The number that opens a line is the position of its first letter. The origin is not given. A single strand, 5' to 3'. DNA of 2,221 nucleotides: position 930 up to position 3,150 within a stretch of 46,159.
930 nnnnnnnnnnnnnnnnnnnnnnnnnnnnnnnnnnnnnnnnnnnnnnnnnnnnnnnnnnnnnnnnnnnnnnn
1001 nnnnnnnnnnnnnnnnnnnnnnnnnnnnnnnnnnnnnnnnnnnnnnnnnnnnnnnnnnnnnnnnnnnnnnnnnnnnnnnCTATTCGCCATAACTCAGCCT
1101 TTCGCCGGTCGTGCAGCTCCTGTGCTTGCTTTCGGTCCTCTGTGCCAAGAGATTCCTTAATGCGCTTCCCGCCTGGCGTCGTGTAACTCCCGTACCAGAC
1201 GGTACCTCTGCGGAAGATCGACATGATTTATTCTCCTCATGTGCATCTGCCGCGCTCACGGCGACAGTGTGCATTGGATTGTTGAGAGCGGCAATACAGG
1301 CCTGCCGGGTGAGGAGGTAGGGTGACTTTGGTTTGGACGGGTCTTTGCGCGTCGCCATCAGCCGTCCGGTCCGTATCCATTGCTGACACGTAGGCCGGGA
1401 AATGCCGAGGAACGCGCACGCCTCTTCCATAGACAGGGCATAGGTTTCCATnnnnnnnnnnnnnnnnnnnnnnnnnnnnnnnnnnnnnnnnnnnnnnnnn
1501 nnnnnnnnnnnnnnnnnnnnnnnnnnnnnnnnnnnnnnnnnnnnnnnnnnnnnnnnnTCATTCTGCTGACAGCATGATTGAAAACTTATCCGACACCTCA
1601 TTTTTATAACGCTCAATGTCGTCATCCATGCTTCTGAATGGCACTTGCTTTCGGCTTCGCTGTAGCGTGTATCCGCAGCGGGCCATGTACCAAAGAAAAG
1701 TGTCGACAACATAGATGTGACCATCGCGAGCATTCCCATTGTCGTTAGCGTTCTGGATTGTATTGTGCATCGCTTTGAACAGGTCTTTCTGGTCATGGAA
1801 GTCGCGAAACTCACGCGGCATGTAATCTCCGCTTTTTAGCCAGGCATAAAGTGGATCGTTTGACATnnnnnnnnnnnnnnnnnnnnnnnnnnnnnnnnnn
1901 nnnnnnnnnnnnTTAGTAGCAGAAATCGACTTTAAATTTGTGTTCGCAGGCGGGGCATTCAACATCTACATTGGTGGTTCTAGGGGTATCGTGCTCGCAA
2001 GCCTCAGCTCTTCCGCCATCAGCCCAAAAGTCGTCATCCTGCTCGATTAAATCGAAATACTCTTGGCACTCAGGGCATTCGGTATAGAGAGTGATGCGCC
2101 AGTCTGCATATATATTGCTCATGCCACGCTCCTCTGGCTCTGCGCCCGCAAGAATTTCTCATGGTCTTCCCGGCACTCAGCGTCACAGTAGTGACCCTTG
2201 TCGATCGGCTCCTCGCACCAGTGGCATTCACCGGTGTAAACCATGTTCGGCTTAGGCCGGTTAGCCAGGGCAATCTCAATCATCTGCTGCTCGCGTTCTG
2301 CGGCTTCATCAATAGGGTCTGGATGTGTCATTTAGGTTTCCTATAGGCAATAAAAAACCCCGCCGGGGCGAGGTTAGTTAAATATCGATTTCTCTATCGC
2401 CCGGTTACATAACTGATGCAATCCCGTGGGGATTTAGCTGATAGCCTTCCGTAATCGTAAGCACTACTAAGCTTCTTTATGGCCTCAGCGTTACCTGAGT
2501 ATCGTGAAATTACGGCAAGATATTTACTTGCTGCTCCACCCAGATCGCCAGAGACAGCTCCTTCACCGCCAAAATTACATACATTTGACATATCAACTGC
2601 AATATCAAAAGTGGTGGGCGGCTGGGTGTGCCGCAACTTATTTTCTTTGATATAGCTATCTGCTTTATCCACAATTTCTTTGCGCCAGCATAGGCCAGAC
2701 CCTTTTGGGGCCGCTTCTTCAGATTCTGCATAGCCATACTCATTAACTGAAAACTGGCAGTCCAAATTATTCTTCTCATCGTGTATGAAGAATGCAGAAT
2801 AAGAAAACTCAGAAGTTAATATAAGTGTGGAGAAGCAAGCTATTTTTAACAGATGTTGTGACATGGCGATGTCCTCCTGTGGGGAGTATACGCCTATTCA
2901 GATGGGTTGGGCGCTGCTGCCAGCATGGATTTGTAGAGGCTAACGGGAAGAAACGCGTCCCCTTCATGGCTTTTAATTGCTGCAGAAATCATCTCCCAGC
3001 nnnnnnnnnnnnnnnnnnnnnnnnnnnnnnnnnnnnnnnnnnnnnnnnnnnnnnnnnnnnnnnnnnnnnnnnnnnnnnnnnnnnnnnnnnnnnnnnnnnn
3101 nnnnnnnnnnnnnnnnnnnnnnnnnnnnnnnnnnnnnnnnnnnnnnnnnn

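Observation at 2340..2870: Low-GC gene for a secreted four-Cys protein with its own terminator in the early-left region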

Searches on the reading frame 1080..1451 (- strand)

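Call 55: search_protein_families(library=pfam, proteins=[window:1080-1451:-], max_evalue=0.01)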
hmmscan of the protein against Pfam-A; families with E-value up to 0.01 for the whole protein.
window:1080-1451:- (123 aa): 3 families
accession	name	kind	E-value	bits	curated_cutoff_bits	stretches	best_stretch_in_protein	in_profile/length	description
PF12728.13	HTH_17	-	1.1e-06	29.2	27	1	6-35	2-31/51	Helix-turn-helix domain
PF13518.12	HTH_28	-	0.00026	21.5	25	1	7-27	14-34/52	Helix-turn-helix domain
PF13384.12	HTH_23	-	0.00092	19.4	24.6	1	6-27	18-39/50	Homeodomain-like domain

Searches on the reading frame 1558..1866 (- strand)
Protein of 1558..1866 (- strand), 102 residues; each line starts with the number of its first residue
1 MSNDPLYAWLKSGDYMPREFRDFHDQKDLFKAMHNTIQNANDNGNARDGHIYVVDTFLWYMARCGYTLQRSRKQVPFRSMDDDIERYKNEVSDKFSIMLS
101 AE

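Call 55: search_protein_families(library=pfam, proteins=[window:1558-1866:-], max_evalue=0.01)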
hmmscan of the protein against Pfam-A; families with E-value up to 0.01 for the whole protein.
window:1558-1866:- (102 aa): 0 families

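Call 101: search_protein_families(library=phrogs, proteins=[window:1558-1866:-], max_evalue=0.00001)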
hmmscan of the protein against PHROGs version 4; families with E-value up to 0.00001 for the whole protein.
window:1558-1866:- (102 aa): 1 family
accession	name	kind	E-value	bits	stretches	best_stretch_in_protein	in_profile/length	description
phrog_15705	-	unknown function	1.4e-41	141.7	1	3-97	5-100/106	-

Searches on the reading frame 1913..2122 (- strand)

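Call 55: search_protein_families(library=pfam, proteins=[window:1913-2122:-], max_evalue=0.01)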
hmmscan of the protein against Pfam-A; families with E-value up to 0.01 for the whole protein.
window:1913-2122:- (69 aa): 7 families
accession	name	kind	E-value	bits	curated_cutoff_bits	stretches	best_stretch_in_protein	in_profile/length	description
PF13719.11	Zn_ribbon_5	-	0.00016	21.8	29.3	0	54-66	3-15/37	zinc-ribbon domain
PF13717.11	Zn_ribbon_4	-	0.00029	21.1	30.3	0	54-65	3-14/36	zinc-ribbon domain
PF24110.1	DUF7385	-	0.0015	18.6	28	0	51-64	24-37/72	Family of unknown function (DUF7385)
PF24441.1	DUF7560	-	0.0019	18.3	27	0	50-66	2-18/44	Family of unknown function (DUF7560)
PF25206.1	DUF7836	-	0.0067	16.7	26.7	0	50-64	4-18/59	Domain of unknown function (DUF7836)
PF07975.18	C1_4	-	0.0075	16.9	28.9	0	47-66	19-38/55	TFIIH C1-like domain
PF25208.1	DUF7838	-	0.0097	16.3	28.5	0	51-62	4-15/55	Domain of unknown function (DUF7838)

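Call 101: search_protein_families(library=phrogs, proteins=[window:1913-2122:-], max_evalue=0.00001)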
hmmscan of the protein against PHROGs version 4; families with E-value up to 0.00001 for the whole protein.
window:1913-2122:- (69 aa): 1 family
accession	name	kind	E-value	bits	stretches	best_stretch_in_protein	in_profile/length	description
phrog_4173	-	unknown function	1.9e-08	34.4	1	2-67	164-223/323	-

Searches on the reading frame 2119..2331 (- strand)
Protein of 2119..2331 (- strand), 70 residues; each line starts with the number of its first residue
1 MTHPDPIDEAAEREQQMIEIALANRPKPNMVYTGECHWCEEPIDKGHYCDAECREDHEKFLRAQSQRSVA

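Call 55: search_protein_families(library=pfam, proteins=[window:2119-2331:-], max_evalue=0.01)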
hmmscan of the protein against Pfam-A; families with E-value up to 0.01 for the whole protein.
window:2119-2331:- (70 aa): 0 families

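Call 101: search_protein_families(library=phrogs, proteins=[window:2119-2331:-], max_evalue=0.00001)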
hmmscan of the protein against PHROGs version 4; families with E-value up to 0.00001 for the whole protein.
window:2119-2331:- (70 aa): 1 family
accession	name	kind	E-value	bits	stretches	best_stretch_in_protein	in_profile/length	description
phrog_54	-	other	6.8e-13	49.7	1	4-64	2-71/75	DksA-like zinc-finger protein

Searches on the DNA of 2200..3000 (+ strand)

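Call 8: search_dna_similar(query=window:2340-2880:+, collection=ecoli_genomes, mode=near, max_rows=25)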
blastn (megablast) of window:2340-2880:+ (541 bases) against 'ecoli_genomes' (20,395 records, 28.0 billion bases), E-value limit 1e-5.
No match.

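Call 9: search_dna_similar(query=window:2340-2880:+, collection=phages, mode=near, max_rows=25)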
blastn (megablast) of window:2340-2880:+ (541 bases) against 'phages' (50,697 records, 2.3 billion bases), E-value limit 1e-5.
No match.

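Call 75: search_dna_similar(query=window:2345-2375:-, collection=phages, mode=near, max_evalue=10, max_rows=60, rows=spread)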
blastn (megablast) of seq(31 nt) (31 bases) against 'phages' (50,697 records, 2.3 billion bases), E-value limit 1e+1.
No match.

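Call 84: search_rna_families(source=window, start=2200, end=3000, threshold=evalue, max_evalue=10)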
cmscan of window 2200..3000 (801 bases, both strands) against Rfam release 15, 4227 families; matches with E-value up to 10: 6.
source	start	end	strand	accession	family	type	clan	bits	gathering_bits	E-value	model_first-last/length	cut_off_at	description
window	2352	2433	-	RF02573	LLnc147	Gene; sRNA;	-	21.8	127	0.27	1-102/102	no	Lactococcus lactis non-coding RNA 147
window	2353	2442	-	RF02144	rsmX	Gene;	CL00106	17.2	56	1.1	1-114/114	no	rsmX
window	2352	2529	-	RF01400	istR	Gene; antitoxin;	-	16.2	45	1.3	1-130/130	no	istR Hfq binding RNA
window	2895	2937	+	RF01383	GRIK4_3p_UTR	Gene;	-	15.9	38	2.5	1-94/94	no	GRIK4 3 prime UTR element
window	2281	2334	-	RF01141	sR18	Gene; snRNA; snoRNA; CD-box;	-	12.3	45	5.5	1-56/56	no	Small nucleolar RNA sR18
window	2349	2432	-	RF02837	anti-hemB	Gene; sRNA;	-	11.9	49.5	8.3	1-81/81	no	Burkholderia RNA 7 (anti-hemB)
